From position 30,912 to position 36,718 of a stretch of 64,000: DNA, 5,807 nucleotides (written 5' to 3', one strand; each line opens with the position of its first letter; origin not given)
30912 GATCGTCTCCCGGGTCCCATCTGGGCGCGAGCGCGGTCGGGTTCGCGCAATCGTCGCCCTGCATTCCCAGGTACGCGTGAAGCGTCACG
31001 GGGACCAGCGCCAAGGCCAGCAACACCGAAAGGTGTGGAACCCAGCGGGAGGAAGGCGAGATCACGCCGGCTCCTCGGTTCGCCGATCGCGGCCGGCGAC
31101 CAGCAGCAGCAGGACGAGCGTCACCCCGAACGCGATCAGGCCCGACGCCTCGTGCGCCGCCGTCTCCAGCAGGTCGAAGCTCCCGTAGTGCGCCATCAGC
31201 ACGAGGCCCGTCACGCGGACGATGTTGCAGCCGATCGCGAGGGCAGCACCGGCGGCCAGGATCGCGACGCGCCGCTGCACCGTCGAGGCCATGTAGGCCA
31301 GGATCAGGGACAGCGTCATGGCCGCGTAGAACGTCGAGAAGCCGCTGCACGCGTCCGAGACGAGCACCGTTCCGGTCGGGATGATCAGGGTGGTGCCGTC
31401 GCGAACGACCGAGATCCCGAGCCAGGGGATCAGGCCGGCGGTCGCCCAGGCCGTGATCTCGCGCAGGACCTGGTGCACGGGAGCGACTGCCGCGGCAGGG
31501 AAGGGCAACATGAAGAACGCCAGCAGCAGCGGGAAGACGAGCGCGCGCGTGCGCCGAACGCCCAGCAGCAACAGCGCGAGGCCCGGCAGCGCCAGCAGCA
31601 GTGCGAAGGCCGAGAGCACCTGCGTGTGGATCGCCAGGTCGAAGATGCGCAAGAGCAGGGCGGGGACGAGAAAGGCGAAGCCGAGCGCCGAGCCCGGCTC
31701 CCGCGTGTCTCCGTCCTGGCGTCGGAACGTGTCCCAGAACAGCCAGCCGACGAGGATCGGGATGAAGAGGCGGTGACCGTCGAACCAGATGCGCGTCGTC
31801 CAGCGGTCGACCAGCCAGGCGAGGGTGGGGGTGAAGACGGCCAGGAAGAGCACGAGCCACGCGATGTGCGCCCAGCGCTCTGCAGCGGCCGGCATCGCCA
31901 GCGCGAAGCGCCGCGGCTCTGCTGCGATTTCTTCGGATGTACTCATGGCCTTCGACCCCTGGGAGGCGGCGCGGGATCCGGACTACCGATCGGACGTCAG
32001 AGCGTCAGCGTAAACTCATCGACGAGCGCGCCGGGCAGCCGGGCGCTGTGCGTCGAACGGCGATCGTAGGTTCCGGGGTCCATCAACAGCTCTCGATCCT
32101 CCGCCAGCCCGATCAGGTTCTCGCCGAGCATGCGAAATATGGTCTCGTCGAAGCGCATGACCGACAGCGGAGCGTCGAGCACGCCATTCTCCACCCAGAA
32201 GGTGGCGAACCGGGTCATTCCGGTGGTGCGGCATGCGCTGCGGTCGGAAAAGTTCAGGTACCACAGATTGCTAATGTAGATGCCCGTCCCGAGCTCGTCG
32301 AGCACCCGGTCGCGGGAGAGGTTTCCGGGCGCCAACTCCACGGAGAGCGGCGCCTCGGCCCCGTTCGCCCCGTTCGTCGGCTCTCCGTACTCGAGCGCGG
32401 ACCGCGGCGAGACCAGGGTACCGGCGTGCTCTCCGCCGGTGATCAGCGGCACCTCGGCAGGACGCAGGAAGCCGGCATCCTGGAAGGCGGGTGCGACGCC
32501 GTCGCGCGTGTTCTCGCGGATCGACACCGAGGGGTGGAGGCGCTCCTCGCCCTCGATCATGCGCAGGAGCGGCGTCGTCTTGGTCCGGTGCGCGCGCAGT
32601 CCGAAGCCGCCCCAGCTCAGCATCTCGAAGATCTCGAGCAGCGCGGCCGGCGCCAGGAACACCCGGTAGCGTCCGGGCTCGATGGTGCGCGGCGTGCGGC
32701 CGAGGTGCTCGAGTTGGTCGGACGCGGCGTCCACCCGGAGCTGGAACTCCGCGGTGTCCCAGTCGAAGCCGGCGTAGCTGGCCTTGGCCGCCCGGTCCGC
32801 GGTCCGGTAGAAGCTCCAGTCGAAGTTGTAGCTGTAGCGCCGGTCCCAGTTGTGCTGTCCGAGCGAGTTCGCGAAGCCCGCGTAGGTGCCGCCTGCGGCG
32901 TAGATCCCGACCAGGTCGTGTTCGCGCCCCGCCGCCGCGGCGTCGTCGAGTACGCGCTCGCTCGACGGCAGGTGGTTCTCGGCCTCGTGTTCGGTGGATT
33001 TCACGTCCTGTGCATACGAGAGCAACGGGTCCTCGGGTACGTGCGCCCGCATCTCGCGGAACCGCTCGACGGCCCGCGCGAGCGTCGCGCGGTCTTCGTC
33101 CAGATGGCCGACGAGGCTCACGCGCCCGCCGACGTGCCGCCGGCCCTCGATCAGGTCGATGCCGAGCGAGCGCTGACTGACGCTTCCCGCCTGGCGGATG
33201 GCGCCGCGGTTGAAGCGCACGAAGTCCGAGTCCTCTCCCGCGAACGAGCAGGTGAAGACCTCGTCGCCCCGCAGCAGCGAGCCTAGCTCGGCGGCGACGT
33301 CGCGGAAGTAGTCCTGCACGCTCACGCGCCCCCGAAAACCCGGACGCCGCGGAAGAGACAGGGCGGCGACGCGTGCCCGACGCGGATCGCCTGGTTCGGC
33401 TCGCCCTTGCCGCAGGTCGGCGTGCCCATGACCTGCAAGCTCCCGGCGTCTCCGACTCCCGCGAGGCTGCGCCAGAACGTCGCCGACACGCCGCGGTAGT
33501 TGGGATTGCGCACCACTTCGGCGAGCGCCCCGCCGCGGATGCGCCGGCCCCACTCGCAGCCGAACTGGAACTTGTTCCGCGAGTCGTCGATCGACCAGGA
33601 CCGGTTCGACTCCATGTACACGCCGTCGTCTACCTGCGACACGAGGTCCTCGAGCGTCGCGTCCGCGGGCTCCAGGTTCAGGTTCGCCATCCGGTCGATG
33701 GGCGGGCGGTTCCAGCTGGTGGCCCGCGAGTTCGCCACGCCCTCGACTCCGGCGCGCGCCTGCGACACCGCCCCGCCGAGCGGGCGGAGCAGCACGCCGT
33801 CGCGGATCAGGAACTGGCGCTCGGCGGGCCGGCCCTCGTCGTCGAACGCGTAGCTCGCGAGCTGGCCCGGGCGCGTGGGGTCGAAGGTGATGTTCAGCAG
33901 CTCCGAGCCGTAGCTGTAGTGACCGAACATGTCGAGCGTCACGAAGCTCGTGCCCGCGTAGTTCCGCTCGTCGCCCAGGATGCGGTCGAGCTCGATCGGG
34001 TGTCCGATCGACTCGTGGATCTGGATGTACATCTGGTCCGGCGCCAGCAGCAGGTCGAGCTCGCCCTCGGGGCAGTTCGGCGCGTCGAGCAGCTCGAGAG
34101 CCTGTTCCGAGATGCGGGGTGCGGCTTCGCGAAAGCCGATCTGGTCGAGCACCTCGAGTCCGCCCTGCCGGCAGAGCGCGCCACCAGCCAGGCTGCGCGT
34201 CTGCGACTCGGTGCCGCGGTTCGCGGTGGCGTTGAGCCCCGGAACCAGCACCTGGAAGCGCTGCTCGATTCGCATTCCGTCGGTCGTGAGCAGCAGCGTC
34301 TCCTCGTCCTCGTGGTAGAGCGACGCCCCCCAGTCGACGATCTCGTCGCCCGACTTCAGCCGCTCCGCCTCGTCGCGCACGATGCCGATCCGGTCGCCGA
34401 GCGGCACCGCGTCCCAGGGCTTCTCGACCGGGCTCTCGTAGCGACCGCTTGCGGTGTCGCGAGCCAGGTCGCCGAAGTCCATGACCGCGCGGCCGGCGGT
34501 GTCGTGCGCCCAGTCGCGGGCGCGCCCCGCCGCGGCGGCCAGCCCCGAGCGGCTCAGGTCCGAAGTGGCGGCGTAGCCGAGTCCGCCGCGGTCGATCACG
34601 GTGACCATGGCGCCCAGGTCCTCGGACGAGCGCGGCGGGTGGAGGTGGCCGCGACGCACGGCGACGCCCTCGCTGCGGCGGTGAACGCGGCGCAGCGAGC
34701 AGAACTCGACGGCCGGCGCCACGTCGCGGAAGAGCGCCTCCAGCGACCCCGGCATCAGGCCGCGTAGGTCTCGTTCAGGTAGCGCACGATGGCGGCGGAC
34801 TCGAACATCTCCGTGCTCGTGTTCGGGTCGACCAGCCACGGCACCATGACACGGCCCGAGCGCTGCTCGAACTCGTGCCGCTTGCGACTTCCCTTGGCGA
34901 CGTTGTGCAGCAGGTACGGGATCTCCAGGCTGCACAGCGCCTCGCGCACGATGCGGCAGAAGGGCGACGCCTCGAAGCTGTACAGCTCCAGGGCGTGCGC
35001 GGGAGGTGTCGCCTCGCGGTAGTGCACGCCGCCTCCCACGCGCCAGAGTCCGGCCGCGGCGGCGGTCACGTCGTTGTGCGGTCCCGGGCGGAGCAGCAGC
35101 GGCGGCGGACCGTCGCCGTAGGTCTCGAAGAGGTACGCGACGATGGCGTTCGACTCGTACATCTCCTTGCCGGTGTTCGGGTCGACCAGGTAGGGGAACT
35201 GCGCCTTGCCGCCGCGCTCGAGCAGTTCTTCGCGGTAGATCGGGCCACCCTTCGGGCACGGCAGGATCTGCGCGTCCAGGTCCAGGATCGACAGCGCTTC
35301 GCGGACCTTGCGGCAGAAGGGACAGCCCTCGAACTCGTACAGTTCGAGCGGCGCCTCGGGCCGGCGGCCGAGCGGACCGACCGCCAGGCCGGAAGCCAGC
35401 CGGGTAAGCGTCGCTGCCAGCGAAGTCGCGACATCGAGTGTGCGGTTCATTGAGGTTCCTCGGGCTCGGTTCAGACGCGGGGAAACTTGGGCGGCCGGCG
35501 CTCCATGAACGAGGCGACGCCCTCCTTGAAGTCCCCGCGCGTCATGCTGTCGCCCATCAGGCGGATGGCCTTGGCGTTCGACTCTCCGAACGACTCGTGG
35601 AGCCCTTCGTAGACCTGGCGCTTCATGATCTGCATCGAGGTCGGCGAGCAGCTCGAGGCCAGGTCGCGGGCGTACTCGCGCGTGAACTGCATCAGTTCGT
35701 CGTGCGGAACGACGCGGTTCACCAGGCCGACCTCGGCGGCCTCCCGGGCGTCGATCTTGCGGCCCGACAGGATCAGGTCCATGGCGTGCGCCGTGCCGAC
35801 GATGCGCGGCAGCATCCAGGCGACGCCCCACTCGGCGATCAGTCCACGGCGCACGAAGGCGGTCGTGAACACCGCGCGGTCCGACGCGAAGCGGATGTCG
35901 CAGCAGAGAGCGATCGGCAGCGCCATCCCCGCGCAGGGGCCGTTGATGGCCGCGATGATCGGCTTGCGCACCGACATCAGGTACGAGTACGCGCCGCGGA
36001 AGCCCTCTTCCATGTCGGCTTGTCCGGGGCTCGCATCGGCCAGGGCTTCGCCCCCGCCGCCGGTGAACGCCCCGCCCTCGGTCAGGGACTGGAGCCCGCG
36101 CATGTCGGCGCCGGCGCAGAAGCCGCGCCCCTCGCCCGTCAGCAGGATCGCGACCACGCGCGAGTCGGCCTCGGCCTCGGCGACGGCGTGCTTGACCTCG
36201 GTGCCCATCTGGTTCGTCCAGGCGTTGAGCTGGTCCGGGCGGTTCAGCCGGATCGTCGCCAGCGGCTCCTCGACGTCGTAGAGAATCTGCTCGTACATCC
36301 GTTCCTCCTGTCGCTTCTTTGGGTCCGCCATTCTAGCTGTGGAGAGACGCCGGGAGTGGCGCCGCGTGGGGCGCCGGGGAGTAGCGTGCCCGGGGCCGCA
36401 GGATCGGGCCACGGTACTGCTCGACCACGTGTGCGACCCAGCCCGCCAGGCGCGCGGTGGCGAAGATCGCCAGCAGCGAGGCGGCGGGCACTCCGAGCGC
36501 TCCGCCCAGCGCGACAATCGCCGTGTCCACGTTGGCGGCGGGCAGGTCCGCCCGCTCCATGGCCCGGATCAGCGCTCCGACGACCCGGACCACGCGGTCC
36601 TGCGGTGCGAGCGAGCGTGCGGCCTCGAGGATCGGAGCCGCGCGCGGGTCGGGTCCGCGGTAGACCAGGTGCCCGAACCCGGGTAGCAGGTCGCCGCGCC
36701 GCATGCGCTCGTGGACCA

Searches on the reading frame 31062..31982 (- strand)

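Call 32: search_protein_families(library=pfam, proteins=[window:31062-31982:-], max_evalue=0.01)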
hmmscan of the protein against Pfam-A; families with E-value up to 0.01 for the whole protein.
window:31062-31982:- (306 aa): 1 family
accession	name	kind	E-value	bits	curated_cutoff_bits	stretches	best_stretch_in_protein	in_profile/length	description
PF09721.15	Exosortase_EpsH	-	2e-52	178.5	25.7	1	44-296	2-251/254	Transmembrane exosortase (Exosortase_EpsH)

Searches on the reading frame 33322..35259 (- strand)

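Call 89: search_protein_families(library=pfam, proteins=[window:33322-35259:-], max_evalue=0.001)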
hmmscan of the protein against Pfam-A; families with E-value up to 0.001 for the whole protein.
window:33322-35259:- (645 aa): 2 families
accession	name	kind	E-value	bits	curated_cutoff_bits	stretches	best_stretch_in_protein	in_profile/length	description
PF19289.4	PmbA_TldD_3rd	-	5.4e-29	101.4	22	1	399-641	2-218/220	PmbA/TldA metallopeptidase C-terminal domain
PF01523.21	PmbA_TldD_1st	-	1.7e-10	41.4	20.9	1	187-251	1-65/65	PmbA/TldA metallopeptidase domain 1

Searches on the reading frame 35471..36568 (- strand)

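Call 32: search_protein_families(library=pfam, proteins=[window:35471-36568:-], max_evalue=0.01)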
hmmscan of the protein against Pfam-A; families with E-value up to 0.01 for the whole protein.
window:35471-36568:- (365 aa): 2 families
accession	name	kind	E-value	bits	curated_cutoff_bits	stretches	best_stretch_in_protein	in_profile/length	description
PF00378.25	ECH_1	-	1.1e-51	176.1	27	1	101-362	4-248/251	Enoyl-CoA hydratase/isomerase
PF16113.10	ECH_2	-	2.1e-31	110.1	27.2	1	104-298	2-183/335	Enoyl-CoA hydratase/isomerase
